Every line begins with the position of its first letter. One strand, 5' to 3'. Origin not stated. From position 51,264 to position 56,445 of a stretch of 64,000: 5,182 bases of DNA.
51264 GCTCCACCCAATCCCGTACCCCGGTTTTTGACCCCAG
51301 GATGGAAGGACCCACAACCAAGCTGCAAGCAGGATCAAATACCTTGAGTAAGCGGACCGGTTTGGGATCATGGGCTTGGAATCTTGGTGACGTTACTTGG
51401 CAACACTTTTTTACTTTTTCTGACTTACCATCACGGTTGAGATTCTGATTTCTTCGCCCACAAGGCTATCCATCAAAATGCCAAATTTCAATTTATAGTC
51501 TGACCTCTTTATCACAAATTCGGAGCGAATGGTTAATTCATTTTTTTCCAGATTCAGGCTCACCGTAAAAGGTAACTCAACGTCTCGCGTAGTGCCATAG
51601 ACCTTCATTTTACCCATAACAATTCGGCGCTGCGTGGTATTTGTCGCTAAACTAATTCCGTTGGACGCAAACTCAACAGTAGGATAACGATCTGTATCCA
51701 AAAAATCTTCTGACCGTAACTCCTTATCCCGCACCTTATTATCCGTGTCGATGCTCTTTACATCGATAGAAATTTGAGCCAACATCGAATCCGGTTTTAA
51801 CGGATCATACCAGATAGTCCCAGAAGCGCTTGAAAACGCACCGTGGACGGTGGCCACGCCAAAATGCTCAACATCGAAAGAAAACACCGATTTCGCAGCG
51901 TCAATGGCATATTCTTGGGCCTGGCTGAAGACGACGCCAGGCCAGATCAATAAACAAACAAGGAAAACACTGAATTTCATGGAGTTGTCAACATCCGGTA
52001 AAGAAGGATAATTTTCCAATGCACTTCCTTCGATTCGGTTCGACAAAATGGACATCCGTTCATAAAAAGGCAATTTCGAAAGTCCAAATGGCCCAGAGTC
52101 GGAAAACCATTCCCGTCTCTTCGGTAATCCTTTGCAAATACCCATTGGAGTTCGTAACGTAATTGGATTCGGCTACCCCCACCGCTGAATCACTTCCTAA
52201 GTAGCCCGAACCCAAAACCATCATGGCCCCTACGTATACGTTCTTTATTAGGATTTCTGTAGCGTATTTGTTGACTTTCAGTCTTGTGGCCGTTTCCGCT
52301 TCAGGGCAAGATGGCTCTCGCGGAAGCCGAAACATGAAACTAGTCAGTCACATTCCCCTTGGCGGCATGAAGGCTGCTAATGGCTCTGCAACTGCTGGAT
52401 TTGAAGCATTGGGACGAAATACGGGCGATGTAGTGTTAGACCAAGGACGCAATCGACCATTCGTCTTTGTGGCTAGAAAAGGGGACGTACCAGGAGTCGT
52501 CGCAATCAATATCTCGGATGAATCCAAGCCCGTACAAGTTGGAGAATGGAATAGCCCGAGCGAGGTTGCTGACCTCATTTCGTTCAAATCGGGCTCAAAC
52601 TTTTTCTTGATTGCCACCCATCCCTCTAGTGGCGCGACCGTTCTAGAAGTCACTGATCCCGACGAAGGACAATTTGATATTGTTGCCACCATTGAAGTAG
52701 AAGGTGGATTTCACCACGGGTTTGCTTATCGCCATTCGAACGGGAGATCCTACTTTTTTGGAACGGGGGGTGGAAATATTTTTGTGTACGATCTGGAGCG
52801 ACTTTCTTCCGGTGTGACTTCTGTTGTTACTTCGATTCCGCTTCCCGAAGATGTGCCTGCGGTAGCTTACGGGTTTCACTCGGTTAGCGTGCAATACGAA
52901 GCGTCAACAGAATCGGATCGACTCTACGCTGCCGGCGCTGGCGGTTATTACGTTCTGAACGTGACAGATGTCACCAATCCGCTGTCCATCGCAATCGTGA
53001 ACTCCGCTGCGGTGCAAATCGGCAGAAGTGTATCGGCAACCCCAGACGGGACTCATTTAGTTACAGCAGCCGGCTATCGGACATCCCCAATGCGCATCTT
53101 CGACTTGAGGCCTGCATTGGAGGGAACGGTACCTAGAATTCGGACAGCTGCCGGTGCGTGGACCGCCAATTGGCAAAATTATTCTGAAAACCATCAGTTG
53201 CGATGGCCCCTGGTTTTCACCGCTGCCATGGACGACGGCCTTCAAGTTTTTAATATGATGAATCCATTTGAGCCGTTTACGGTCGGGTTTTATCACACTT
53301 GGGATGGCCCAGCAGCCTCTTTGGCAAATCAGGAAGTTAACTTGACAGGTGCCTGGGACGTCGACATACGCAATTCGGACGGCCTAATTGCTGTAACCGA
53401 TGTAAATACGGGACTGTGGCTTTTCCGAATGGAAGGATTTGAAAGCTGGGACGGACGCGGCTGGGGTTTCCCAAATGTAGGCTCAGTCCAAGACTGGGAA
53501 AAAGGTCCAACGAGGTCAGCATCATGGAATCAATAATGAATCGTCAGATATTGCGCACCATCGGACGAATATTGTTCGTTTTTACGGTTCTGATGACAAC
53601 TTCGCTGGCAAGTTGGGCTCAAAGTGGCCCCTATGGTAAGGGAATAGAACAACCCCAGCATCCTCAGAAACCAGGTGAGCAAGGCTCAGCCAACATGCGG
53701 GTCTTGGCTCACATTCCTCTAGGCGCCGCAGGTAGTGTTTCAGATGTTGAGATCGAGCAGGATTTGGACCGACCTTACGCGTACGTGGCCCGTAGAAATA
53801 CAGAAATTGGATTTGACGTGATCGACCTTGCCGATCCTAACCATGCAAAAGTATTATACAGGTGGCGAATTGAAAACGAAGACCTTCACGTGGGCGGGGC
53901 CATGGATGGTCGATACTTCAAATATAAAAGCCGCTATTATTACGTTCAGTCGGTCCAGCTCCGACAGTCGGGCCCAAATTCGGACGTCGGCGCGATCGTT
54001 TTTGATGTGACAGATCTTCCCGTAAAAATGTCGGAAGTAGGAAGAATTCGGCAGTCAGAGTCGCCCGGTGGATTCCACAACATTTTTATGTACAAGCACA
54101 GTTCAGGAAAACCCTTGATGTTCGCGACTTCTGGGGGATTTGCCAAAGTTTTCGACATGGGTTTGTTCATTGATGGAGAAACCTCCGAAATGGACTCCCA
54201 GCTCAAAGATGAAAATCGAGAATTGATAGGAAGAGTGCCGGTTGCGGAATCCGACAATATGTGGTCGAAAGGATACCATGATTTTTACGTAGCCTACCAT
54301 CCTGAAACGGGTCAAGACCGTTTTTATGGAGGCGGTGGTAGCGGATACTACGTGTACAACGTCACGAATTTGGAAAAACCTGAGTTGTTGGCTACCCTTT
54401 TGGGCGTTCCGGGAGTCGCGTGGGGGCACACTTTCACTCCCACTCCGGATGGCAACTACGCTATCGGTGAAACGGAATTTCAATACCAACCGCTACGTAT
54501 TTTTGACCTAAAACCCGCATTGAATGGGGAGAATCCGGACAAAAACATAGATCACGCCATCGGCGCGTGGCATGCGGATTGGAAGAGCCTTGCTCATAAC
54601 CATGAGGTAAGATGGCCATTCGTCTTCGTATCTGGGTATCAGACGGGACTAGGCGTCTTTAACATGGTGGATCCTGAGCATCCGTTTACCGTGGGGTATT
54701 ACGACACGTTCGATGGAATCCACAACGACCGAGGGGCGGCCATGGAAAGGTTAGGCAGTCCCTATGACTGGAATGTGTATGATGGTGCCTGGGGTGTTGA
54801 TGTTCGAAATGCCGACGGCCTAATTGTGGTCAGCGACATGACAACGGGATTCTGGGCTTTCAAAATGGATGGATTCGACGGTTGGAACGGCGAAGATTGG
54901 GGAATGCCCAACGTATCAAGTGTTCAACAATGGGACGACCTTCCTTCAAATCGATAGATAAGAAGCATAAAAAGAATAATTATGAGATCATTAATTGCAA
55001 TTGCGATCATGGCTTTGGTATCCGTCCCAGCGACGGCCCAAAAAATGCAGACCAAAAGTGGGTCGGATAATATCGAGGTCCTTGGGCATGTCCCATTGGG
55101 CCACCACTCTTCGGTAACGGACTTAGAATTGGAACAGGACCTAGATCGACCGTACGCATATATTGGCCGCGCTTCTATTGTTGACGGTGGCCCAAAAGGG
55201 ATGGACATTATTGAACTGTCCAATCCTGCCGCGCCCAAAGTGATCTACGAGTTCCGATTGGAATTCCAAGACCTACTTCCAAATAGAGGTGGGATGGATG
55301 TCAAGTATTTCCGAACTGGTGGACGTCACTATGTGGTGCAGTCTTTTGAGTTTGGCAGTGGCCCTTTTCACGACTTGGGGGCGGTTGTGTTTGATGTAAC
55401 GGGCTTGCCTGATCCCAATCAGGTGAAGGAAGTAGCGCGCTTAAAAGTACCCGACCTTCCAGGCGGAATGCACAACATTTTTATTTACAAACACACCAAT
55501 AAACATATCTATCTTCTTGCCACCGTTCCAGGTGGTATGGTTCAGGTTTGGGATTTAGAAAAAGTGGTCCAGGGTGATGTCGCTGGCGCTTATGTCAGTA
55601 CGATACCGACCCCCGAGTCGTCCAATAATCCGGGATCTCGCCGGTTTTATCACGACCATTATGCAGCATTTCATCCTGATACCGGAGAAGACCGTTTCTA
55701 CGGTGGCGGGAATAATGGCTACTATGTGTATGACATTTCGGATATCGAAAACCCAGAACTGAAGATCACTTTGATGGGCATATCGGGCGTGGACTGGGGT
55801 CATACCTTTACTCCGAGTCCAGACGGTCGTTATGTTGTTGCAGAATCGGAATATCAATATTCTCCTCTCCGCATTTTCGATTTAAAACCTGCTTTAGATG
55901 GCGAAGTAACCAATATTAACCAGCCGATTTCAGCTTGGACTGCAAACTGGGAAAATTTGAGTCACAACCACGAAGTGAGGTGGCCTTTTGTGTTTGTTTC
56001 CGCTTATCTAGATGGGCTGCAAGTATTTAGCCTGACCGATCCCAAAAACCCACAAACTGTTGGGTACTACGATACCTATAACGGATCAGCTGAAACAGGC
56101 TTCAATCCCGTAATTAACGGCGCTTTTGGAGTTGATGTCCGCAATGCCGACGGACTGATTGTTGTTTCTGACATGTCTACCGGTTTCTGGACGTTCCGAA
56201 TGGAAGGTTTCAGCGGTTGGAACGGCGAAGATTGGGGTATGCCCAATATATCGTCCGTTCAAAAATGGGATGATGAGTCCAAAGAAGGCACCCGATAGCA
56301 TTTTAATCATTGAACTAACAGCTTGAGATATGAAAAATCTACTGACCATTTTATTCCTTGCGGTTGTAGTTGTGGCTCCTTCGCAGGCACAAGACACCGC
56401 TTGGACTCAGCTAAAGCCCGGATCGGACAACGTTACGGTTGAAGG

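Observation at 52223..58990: Five tandem paralogs of a secreted, His-rich LVIVD-repeat beta-propeller protein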

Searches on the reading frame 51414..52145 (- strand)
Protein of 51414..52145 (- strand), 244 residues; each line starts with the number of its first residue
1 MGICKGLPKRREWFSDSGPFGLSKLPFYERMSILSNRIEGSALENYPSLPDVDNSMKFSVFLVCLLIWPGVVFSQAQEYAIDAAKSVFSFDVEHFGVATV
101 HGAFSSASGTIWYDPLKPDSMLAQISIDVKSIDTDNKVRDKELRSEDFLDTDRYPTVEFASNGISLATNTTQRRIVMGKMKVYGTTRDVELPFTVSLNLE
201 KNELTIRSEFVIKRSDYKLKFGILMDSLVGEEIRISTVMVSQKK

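Call 21: search_protein_families(library=pfam, proteins=[window:51414-52145:-], max_evalue=0.001)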
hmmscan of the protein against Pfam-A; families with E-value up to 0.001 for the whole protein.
window:51414-52145:- (244 aa): 1 family
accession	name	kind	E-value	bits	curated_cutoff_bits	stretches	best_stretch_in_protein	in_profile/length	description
PF04264.18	YceI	-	4.2e-35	121.8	23.7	1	79-237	1-146/150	YceI-like domain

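Call 33: search_protein_families(library=ncbifam, proteins=[window:51414-52145:-], max_evalue=1)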
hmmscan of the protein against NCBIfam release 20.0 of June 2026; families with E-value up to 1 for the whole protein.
window:51414-52145:- (244 aa): 1 family
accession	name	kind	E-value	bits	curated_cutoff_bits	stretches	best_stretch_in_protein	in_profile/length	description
NF002994.0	PRK03757.1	equivalog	8.8e-22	77.8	232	1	73-192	19-138/191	YceI family protein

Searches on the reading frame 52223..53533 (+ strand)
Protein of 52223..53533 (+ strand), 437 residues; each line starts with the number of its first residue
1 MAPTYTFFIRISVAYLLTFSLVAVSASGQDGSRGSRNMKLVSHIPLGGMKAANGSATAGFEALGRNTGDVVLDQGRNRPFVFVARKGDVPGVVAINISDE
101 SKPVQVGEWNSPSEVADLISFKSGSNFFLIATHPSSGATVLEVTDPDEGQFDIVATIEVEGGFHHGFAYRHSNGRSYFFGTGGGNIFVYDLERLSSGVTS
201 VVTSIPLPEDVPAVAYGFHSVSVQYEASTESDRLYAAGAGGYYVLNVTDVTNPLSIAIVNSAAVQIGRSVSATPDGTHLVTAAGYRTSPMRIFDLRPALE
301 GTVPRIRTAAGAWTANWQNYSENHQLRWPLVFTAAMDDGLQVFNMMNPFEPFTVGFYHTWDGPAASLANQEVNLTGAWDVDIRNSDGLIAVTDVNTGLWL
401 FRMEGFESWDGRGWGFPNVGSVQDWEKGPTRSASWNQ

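Call 3: search_protein_families(library=pfam, proteins=[window:52223-53533:+], max_evalue=1)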
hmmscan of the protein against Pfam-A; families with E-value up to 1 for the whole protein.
window:52223-53533:+ (437 aa): 0 families

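Call 4: search_protein_families(library=ncbifam, proteins=[window:52223-53533:+], max_evalue=1)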
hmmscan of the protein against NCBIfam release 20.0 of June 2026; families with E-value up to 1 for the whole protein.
window:52223-53533:+ (437 aa): 1 family
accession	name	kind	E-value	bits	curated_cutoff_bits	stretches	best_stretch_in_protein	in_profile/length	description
TIGR04312.1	choice_anch_B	subfamily_domain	8.5e-09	35.2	100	2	311-402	276-363/364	choice-of-anchor B family protein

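Call 6: search_solved_structures(query=A1, max_evalue=10, show_alignments=2)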
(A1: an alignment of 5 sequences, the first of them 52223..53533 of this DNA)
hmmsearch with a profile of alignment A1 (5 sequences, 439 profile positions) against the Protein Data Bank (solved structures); distinct sequences matched with E-value up to 10: 4.
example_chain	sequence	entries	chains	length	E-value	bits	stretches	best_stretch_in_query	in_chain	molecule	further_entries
5hrm_A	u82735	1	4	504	0.021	16.8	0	342-368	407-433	Haloalkylphosphorus hydrolase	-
5ioj_A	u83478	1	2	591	0.039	15.9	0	342-368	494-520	Haloalkylphosphorus hydrolase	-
3n5i_A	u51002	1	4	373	0.25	13.2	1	259-319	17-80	Beta-peptidyl aminopeptidase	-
3n2w_A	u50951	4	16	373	0.25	13.2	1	259-319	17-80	Beta-peptidyl aminopeptidase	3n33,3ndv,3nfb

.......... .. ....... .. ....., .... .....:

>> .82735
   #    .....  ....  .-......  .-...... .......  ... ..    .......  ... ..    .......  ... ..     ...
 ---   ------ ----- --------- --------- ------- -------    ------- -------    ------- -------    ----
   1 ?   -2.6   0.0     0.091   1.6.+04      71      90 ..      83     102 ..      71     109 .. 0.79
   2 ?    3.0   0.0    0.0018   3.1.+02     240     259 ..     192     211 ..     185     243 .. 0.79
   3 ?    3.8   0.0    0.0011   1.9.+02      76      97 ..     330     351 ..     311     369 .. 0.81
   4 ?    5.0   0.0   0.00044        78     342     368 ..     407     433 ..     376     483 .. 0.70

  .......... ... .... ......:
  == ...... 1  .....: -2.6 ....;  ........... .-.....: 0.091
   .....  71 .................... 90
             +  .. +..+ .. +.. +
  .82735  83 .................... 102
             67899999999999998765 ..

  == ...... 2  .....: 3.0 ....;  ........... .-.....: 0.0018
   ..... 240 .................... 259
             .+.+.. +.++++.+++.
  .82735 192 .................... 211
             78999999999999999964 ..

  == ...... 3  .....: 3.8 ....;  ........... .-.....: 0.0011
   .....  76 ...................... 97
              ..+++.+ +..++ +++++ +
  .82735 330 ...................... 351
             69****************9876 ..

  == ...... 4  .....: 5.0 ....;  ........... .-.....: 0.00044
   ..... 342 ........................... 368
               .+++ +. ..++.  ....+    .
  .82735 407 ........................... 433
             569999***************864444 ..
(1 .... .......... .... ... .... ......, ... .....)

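Call 9: find_homologous_proteins(query=window:52223-53533:+, max_evalue=0.001)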
Query window:52223-53533:+ (437 aa): 433 proteins with E <= 0.001 among 8000 candidates; the best 120 are listed.
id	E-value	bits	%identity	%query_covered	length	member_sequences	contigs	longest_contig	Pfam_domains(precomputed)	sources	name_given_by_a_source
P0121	1.1e-293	992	100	100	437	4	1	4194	-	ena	-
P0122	6.1e-238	808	80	100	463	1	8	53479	-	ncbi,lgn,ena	-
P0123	7.0e-233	791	78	100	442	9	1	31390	-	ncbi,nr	ncbi:MAG: hypothetical protein O3B41_08395 [Bacteroidetes bacterium]|nr:hypothetical protein [Bacter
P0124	3.1e-210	717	74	94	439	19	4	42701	-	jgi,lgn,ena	jgi:hypothetical protein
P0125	6.9e-186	636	65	98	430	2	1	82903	-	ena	-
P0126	7.2e-185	633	63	99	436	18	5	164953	-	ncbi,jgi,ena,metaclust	metaclust:\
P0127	1.7e-184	632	62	98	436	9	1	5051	-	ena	-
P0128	3.5e-180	618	65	99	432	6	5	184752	-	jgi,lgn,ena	-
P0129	2.2e-179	615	64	97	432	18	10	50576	-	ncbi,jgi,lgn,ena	-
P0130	2.2e-178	612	65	98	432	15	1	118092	-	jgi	-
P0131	2.9e-178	611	65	97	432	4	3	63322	-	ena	-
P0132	3.1e-176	605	65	94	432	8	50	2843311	-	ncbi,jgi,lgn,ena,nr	ncbi:MAG: hypothetical protein O3A57_08805 [Bacteroidetes bacterium]|nr:hypothetical protein [Bacter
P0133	7.2e-176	603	63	98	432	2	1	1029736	-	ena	-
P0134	1.2e-175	603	65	93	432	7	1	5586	-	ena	-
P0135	1.6e-175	602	65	97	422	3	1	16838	-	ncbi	ncbi:MAG: LVIVD repeat-containing protein [Rhodothermales bacterium]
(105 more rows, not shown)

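Call 20: search_protein_representatives(alignment_id=A1)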
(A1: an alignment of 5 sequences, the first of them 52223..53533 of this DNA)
Query: 5 sequences, 439 profile positions. Proteins with E-value up to 0.001 (for the whole library): 7301; up to 1e-10: 1502; up to 1e-30: 168. The best 150 are listed.
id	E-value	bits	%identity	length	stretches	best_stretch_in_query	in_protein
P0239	2.9e-151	520.6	-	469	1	27-434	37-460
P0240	5.3e-151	519.7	-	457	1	17-435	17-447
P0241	7.7e-144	496.1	-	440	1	7-434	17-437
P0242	2.0e-143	494.7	-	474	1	10-435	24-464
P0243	1.3e-139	482.2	-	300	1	71-360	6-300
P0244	3.8e-134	464.2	-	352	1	80-435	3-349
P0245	2.7e-124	431.7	-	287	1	169-435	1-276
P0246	1.3e-113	396.5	-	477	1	27-437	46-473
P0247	1.1e-104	367.1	-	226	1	122-345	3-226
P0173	1.2e-104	367.0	-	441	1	10-435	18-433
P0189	1.0e-100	354.0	-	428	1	8-434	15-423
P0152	1.6e-99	350.1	-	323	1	109-435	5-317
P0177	3.9e-96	338.9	-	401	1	10-438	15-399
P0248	8.2e-95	334.6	-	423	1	7-438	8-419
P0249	5.1e-93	328.6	-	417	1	2-435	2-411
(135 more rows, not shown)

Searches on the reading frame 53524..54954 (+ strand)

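Call 3: search_protein_families(library=pfam, proteins=[window:53524-54954:+], max_evalue=1)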
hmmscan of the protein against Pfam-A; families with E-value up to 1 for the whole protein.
window:53524-54954:+ (477 aa): 0 families

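Call 4: search_protein_families(library=ncbifam, proteins=[window:53524-54954:+], max_evalue=1)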
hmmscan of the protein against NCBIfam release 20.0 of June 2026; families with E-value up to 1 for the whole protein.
window:53524-54954:+ (477 aa): 1 family
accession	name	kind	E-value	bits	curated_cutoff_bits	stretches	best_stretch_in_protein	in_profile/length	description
TIGR04312.1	choice_anch_B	subfamily_domain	1.6e-08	34.3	100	1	345-447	274-363/364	choice-of-anchor B family protein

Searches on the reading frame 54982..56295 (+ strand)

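Call 3: search_protein_families(library=pfam, proteins=[window:54982-56295:+], max_evalue=1)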
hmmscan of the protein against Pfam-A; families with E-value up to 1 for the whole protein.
window:54982-56295:+ (438 aa): 2 families
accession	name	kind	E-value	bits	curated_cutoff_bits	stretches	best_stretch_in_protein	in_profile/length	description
PF03736.22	EPTP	-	0.012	16.1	21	1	99-119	8-28/42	EPTP domain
PF22740.1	PapZ_C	-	0.04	14.5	27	1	118-154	4-39/121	RapZ C-terminal domain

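Call 4: search_protein_families(library=ncbifam, proteins=[window:54982-56295:+], max_evalue=1)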
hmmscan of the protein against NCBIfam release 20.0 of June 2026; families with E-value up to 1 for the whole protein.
window:54982-56295:+ (438 aa): 1 family
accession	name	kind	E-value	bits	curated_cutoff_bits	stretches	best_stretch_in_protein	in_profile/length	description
TIGR04312.1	choice_anch_B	subfamily_domain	2.3e-16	60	100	1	69-406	50-363/364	choice-of-anchor B family protein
